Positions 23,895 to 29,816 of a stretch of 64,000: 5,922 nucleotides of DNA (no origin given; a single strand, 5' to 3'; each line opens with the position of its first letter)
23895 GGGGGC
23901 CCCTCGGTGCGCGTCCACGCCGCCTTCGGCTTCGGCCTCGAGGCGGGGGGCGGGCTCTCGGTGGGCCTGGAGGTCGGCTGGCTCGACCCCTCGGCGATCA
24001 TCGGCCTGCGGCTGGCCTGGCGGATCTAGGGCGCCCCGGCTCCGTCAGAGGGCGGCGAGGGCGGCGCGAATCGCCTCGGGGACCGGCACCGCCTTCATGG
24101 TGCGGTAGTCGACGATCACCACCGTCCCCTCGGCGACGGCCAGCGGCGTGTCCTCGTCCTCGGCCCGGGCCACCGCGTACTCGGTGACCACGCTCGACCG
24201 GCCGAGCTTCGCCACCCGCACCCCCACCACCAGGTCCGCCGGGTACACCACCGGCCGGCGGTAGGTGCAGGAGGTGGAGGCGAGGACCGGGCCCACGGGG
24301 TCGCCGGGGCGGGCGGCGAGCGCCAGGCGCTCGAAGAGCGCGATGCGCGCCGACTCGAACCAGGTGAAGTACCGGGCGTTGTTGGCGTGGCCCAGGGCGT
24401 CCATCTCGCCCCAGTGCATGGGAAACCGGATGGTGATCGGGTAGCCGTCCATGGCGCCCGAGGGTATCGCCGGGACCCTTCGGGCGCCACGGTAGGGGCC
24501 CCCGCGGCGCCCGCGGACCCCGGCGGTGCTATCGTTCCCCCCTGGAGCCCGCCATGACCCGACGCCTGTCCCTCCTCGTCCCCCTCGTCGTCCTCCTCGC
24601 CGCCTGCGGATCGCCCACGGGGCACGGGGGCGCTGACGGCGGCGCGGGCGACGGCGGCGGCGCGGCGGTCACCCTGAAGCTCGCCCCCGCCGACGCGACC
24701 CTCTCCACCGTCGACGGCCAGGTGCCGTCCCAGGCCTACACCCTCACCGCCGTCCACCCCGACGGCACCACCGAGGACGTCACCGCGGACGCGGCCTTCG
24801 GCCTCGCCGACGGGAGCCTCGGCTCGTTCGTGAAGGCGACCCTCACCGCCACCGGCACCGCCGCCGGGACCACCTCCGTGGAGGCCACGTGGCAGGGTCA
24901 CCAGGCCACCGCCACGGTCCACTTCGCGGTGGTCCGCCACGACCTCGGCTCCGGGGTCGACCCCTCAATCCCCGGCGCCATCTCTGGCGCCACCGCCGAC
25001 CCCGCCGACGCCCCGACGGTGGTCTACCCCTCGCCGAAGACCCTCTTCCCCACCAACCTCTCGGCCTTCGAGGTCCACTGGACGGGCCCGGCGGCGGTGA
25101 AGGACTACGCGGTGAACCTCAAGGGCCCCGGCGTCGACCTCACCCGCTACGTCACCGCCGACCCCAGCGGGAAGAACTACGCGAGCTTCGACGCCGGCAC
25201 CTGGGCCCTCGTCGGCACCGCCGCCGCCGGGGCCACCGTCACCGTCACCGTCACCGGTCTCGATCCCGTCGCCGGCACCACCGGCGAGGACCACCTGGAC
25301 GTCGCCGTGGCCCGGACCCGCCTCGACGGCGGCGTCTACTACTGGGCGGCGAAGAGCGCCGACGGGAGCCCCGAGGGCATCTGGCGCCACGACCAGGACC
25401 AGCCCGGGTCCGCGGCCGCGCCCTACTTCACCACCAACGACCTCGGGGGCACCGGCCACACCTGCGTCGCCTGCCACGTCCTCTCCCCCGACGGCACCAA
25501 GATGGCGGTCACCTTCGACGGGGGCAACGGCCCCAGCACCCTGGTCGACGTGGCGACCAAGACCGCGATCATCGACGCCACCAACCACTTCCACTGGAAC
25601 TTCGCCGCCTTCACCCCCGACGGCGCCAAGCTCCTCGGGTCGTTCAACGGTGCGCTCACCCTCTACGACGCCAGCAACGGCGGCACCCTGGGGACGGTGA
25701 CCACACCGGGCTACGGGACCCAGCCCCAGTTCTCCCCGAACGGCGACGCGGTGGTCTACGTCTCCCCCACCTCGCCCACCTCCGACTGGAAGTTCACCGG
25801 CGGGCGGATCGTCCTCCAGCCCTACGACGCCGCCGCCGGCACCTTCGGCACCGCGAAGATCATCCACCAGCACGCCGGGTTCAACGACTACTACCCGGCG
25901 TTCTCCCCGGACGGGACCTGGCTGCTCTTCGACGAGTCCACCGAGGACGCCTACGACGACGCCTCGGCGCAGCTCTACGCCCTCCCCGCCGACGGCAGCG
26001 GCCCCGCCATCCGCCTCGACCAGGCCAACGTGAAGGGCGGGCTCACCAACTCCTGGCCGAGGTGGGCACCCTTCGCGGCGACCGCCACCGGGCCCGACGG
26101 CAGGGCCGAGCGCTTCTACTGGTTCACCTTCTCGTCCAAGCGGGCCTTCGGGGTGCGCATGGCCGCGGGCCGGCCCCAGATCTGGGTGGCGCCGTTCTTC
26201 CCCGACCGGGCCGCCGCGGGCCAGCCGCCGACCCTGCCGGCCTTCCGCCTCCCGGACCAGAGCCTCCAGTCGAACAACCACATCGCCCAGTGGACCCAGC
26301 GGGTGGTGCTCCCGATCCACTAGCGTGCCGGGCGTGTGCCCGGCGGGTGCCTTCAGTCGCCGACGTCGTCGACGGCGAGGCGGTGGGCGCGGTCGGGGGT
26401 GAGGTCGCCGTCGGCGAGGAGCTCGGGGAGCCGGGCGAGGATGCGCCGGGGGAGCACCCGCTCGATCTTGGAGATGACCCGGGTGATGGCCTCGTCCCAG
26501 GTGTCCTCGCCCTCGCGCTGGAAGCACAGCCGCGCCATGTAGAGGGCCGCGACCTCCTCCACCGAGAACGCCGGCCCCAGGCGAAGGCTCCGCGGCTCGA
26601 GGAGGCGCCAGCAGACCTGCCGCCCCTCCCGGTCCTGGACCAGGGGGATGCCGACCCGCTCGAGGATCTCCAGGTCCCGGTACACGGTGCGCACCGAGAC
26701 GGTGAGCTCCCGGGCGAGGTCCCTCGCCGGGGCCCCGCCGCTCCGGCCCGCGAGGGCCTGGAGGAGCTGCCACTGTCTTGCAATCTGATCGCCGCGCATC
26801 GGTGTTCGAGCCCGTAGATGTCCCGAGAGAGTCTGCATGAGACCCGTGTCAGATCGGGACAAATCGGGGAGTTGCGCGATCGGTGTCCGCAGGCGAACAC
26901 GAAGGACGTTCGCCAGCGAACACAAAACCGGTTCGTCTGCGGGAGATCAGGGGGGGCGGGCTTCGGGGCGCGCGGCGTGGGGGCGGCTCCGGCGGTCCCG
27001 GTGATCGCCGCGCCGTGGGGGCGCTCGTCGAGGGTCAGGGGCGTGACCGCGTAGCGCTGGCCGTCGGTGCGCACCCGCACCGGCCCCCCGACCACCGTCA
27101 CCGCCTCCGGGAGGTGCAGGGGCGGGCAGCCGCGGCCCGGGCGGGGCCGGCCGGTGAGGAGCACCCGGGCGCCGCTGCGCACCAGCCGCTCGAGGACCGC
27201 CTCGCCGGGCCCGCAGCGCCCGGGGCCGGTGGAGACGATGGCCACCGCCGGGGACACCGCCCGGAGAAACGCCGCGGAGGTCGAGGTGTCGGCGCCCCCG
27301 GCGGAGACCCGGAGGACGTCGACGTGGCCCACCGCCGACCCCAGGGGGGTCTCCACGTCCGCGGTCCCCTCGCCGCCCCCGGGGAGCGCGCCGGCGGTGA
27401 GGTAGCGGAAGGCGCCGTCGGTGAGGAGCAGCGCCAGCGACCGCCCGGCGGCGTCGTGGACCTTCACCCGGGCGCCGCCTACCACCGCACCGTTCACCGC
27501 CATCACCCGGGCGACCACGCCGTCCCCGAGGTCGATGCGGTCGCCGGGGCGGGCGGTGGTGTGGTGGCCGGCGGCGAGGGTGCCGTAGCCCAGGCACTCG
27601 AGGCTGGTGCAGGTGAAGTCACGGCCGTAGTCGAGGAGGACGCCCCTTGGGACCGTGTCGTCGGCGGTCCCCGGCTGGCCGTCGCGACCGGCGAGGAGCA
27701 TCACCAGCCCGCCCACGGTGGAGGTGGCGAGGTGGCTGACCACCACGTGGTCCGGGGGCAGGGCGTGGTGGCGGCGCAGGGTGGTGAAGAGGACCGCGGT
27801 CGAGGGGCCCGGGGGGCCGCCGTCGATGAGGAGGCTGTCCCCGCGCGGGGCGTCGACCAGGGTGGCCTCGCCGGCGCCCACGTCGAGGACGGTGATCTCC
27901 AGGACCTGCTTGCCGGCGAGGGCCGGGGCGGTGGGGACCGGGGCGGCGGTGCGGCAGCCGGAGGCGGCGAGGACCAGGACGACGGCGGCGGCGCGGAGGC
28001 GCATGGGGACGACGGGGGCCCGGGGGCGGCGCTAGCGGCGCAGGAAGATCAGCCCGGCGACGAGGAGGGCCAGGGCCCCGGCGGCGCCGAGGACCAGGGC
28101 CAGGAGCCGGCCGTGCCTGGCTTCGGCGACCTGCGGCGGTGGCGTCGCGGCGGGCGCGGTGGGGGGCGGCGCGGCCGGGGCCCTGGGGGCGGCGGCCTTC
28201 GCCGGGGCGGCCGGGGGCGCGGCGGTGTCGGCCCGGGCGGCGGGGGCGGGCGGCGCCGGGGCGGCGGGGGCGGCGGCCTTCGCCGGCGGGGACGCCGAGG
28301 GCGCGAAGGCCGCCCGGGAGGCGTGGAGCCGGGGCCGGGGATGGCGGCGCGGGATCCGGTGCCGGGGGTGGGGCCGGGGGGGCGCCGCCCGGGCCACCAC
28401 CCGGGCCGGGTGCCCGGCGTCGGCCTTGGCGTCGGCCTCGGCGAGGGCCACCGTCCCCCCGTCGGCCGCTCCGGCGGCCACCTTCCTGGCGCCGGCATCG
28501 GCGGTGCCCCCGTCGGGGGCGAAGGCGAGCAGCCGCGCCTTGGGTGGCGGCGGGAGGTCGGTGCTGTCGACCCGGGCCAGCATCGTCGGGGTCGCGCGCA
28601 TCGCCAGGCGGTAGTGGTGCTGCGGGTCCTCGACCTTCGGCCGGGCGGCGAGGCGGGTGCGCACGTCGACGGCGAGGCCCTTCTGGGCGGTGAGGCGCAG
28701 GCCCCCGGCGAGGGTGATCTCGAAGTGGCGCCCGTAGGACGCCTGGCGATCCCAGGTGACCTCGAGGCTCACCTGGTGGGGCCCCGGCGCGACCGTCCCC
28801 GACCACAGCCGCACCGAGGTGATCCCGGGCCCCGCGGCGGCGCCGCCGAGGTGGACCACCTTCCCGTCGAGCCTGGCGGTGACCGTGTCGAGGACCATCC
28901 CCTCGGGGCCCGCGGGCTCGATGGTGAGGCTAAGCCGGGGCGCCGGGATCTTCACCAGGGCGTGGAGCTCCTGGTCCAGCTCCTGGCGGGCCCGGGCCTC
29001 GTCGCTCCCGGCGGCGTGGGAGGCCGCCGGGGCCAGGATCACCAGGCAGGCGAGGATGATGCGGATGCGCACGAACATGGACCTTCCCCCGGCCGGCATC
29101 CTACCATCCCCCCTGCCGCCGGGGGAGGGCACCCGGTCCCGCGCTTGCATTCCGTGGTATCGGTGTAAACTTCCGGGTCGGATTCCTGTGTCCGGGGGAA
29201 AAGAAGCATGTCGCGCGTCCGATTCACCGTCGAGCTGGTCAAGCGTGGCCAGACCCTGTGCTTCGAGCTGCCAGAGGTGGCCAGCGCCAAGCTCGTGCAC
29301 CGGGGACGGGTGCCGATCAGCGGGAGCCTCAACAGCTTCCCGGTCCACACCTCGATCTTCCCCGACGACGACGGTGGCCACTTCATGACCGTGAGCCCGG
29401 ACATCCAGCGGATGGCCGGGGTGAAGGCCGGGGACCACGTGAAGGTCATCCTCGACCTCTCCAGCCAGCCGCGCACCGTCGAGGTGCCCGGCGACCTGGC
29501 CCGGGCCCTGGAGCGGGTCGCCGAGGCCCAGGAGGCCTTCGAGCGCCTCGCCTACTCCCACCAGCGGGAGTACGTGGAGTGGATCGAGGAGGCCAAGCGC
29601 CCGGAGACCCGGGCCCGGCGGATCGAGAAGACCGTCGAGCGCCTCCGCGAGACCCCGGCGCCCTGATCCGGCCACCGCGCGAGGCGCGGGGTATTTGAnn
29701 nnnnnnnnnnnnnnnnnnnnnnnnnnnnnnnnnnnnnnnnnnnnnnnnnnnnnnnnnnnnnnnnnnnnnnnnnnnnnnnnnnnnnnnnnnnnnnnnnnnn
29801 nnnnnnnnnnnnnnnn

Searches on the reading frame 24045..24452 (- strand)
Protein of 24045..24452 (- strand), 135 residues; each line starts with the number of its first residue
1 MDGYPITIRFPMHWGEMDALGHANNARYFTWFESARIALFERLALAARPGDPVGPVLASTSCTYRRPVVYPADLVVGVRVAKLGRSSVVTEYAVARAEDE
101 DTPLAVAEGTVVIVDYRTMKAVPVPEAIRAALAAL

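Call 75: search_protein_families(library=pfam, proteins=[window:24045-24452:-], max_evalue=0.01)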
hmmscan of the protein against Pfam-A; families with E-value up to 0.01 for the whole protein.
window:24045-24452:- (135 aa): 2 families
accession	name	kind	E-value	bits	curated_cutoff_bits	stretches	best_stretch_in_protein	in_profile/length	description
PF13279.12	4HBT_2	-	3e-23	83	25.5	1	13-132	2-122/122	Thioesterase-like superfamily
PF03061.28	4HBT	-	9e-16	58.4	20.6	1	21-100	2-76/79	Thioesterase superfamily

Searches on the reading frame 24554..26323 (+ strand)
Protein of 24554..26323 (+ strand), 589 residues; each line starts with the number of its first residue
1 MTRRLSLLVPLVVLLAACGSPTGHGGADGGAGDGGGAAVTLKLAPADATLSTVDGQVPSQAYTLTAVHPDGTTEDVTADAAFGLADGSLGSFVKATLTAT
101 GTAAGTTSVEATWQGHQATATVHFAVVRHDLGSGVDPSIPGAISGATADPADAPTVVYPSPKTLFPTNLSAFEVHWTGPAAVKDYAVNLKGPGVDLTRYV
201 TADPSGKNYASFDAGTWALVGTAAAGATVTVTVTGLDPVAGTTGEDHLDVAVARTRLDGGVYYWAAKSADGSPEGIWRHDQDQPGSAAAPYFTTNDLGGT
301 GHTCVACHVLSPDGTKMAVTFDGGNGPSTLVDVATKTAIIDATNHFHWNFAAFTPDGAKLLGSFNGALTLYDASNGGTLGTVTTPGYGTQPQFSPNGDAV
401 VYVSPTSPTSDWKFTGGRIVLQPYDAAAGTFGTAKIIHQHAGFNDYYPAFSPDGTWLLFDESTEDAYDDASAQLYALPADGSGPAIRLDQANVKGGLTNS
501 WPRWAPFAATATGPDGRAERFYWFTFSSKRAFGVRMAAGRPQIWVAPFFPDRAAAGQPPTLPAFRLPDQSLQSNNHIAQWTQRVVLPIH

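Call 13: search_protein_families(library=pfam, proteins=[window:24554-26323:+], max_evalue=0.001)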
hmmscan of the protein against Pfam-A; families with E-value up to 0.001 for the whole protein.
window:24554-26323:+ (589 aa): 1 family
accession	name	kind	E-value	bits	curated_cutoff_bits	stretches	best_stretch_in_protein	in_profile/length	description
PF07676.18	PD40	-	1.4e-09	38.1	20.9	0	443-459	9-25/38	WD40-like Beta Propeller Repeat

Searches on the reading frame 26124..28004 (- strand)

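Call 13: search_protein_families(library=pfam, proteins=[window:26124-28004:-], max_evalue=0.001)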
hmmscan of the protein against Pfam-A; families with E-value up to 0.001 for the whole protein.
window:26124-28004:- (626 aa): 0 families

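Call 91: search_protein_families(library=ncbifam, proteins=[window:26124-28004:-], max_evalue=0.01)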
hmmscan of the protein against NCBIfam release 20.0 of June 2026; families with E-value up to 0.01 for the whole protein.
window:26124-28004:- (626 aa): 2 families
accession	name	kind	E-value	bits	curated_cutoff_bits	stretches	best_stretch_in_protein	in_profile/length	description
TIGR00361.1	ComEC_Rec2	equivalog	1.3e-09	36.8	190.05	1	189-284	566-659/663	DNA internalization-related competence protein ComEC/Rec2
NF008580.0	PRK11539.1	equivalog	0.0001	20.8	969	0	227-259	659-691/758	ComEC family protein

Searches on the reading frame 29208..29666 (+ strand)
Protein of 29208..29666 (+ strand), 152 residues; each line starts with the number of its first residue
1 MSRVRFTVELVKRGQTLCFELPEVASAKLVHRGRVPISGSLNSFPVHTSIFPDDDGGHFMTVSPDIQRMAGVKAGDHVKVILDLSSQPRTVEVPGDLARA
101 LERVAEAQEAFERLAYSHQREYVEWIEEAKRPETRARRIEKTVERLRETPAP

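Call 13: search_protein_families(library=pfam, proteins=[window:29208-29666:+], max_evalue=0.001)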
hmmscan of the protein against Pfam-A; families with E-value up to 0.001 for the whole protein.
window:29208-29666:+ (152 aa): 2 families
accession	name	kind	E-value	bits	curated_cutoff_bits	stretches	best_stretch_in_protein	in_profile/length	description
PF13376.11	OmdA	-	4.6e-23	81.4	25.6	1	90-148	1-59/60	Bacteriocin-protection, YdeI or OmpD-Associated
PF08922.17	DUF1905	-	7.2e-14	52.1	24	1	8-80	3-79/81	Domain of unknown function (DUF1905)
